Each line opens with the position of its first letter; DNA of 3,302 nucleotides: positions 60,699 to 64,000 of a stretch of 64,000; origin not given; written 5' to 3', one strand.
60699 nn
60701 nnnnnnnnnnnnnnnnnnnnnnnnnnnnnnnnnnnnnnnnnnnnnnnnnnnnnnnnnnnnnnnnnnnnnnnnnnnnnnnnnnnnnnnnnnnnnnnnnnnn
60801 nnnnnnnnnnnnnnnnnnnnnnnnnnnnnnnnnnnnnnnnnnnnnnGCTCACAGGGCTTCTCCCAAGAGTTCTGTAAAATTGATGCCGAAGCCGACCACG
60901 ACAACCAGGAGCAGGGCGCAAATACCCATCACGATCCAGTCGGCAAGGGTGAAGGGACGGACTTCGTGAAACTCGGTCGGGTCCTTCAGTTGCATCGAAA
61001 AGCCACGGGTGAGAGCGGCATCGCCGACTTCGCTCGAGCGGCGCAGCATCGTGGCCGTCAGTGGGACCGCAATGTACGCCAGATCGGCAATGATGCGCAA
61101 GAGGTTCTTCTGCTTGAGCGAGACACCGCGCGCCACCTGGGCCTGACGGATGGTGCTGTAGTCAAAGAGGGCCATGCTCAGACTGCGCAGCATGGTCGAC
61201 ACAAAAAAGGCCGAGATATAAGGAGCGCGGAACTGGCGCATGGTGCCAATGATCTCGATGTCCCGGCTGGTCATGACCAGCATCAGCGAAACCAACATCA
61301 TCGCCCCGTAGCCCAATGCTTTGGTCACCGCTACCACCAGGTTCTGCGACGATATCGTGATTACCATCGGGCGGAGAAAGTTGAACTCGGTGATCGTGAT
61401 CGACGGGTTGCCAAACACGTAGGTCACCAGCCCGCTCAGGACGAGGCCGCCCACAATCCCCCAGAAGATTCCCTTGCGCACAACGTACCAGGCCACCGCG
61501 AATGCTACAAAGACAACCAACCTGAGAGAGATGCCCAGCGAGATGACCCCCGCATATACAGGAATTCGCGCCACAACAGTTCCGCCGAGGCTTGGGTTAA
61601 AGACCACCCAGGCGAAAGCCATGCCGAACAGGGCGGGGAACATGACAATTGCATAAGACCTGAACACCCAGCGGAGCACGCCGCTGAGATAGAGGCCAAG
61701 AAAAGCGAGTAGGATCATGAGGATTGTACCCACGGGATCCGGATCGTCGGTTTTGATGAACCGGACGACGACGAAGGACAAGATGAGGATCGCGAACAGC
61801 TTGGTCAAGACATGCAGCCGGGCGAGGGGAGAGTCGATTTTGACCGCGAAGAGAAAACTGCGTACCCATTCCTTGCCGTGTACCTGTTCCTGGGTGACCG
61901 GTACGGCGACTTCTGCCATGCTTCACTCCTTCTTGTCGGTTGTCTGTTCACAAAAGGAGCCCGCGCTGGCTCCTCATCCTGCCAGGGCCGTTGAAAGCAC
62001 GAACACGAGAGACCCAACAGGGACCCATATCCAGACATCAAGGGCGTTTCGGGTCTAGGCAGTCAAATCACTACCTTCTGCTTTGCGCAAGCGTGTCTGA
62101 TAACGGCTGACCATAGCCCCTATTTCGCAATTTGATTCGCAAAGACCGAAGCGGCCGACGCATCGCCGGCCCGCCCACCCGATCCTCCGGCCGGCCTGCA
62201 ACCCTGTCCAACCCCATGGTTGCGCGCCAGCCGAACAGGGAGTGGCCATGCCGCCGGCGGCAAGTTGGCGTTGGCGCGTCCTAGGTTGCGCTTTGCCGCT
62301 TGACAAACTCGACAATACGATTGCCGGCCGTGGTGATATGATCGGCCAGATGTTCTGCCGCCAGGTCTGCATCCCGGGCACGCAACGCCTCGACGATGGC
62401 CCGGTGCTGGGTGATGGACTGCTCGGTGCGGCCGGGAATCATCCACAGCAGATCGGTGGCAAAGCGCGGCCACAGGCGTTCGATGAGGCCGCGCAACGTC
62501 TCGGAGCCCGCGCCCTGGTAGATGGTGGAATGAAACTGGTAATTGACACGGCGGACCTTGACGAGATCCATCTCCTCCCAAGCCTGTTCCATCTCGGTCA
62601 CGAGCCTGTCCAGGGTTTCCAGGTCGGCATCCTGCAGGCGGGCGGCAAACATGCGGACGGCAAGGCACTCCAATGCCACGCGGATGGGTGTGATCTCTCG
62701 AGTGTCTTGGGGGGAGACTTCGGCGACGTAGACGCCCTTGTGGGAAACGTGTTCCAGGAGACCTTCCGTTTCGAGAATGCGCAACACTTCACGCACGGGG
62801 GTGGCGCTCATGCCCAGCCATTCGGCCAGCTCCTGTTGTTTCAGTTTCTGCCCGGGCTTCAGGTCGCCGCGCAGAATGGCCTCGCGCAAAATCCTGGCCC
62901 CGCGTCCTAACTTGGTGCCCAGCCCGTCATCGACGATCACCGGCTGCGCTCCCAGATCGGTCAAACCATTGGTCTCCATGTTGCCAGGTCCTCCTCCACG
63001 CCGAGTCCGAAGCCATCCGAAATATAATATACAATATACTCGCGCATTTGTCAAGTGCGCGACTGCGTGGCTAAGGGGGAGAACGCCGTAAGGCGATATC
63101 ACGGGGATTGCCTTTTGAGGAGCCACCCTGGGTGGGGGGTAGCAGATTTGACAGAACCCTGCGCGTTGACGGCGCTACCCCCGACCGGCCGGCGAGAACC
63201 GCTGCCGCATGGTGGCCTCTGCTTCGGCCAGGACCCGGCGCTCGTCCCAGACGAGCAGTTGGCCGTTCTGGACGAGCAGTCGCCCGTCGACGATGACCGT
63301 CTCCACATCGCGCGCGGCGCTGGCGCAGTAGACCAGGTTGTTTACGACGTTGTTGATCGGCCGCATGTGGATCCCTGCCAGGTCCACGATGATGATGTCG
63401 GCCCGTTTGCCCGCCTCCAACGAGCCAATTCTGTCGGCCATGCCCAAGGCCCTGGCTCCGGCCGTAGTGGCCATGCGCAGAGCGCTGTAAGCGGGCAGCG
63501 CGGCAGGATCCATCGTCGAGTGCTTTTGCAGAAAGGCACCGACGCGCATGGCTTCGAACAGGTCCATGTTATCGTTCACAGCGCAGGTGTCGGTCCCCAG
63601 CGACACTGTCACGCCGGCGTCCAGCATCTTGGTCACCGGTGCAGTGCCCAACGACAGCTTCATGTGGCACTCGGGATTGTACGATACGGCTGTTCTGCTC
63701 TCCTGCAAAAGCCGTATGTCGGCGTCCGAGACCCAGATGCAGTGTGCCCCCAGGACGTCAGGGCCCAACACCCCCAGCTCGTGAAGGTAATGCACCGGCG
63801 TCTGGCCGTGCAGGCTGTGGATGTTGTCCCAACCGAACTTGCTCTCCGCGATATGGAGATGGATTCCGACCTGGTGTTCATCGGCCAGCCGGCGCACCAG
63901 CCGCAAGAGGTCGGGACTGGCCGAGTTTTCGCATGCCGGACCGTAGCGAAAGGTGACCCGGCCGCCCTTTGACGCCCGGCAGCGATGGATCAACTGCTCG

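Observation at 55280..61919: ECF importer with twin S components linked to an ArcS-motif protein and a URO-D-family protein: a candidate undescribed salvage or processing system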

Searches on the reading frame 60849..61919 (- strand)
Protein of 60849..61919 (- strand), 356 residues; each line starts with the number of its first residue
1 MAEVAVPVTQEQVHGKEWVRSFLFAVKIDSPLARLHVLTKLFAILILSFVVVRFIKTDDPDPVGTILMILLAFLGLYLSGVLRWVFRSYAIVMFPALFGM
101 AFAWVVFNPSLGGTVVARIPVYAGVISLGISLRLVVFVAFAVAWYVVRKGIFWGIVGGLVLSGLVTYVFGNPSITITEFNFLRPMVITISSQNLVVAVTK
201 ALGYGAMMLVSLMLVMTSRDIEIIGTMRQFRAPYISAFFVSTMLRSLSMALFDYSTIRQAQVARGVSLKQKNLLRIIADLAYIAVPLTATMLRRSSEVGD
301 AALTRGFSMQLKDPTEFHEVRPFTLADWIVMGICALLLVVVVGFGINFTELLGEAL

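Call 3: search_protein_families(library=pfam, proteins=[window:60849-61919:-], max_evalue=0.01)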
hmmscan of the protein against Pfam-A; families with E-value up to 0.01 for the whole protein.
window:60849-61919:- (356 aa): 1 family
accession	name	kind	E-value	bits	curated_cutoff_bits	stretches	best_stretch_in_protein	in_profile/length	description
PF02361.21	CbiQ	-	7.4e-12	45.8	25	1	129-309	29-210/216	Cobalt transport protein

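Call 4: search_protein_families(library=ncbifam, proteins=[window:60849-61919:-], max_evalue=0.01)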
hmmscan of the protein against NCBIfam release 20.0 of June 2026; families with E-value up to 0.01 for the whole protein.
window:60849-61919:- (356 aa): 1 family
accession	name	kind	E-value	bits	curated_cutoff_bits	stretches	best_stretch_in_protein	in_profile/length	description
TIGR02454.1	ECF_T_CbiQ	equivalog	2.4e-05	24.3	111.8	1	119-284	22-179/200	cobalt ECF transporter T component CbiQ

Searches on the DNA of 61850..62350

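Call 71: search_rna_families(source=window, start=61850, end=62350, threshold=evalue, max_evalue=1)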
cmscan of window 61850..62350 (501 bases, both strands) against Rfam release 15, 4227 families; matches with E-value up to 1: 1.
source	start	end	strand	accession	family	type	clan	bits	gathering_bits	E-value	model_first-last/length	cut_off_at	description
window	62320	62350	+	RF00521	SAM_alpha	Cis-reg; riboswitch;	-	15.7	36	0.48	1-31/79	3'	Alpha-proteobacteria SAM riboswitch aptamer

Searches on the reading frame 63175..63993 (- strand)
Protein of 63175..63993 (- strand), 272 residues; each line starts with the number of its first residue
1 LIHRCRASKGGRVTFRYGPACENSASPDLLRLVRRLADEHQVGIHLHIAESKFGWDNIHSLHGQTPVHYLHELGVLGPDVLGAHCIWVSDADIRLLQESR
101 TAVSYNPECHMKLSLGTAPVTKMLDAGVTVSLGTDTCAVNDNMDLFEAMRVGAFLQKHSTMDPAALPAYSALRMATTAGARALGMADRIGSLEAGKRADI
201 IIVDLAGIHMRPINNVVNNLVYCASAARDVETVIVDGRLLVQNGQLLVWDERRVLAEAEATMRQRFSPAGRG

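Call 7: search_protein_families(library=pfam, proteins=[window:63175-63993:-], max_evalue=0.0001)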
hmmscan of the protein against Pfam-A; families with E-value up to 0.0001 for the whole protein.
window:63175-63993:- (272 aa): 2 families
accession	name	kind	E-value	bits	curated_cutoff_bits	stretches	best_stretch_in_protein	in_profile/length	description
PF01979.26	Amidohydro_1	-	5.6e-43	147.9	25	1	9-239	116-344/345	Amidohydrolase family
PF07969.17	Amidohydro_3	-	4.3e-17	63.2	29.7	1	116-240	355-471/472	Amidohydrolase family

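Call 47: search_protein_families(library=ncbifam, proteins=[window:63175-63993:-], max_evalue=0.00001)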
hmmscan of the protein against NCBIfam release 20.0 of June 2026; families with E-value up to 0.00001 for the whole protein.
window:63175-63993:- (272 aa): 28 families (the best 25 are shown)
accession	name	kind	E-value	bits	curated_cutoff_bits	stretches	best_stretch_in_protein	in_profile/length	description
NF004701.0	PRK06038.1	equivalog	9.6e-84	281.6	609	1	2-262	166-423/432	N-ethylammeline chlorohydrolase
NF005557.0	PRK07228.1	equivalog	4.1e-74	249.9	522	1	3-264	174-436/445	5'-deoxyadenosine deaminase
NF006549.0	PRK09045.1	equivalog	1.3e-67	228.4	540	1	11-260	186-434/444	TRZ/ATZ family hydrolase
NF006252.0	PRK08393.1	equivalog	5.6e-64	216.7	617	1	11-261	172-419/424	N-ethylammeline chlorohydrolase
NF006055.0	PRK08203.1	equivalog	8.6e-53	179.5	532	1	17-264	206-449/455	8-oxoguanine deaminase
NF005211.0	PRK06687.1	equivalog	3.4e-49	167.8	703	1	19-248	187-416/419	TRZ/ATZ family protein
NF004995.0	PRK06380.1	subfamily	1.3e-48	166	567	1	25-255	183-413/418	metal-dependent hydrolase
NF012037.0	PRK15493.1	equivalog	7.4e-47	160.1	779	1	14-260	183-428/435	bifunctional S-methyl-5'-thioadenosine deaminase/S-adenosylhomocysteine deaminase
NF006056.0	PRK08204.1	subfamily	5.4e-43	147.4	391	1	63-263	230-438/449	hypothetical protein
NF005540.0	PRK07203.1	equivalog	4.9e-41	140.8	444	1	26-261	203-434/444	putative aminohydrolase SsnA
NF004801.0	PRK06151.1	subfamily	7.2e-40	137.2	416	1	2-262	196-459/491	chlorohydrolase family protein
TIGR03314.1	Se_ssnA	subfamily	4.4e-39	134.5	455.5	1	28-261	204-433/441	putative selenium metabolism protein SsnA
NF009059.0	PRK12393.1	equivalog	5.9e-39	134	543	1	23-264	216-454/460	amidohydrolase family protein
NF006681.0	PRK09229.1-2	equivalog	1.3e-37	129.6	362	1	26-257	213-442/451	formimidoylglutamate deiminase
TIGR02967.1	guan_deamin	equivalog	1e-31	110.3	375.4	1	6-207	166-364/401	guanine deaminase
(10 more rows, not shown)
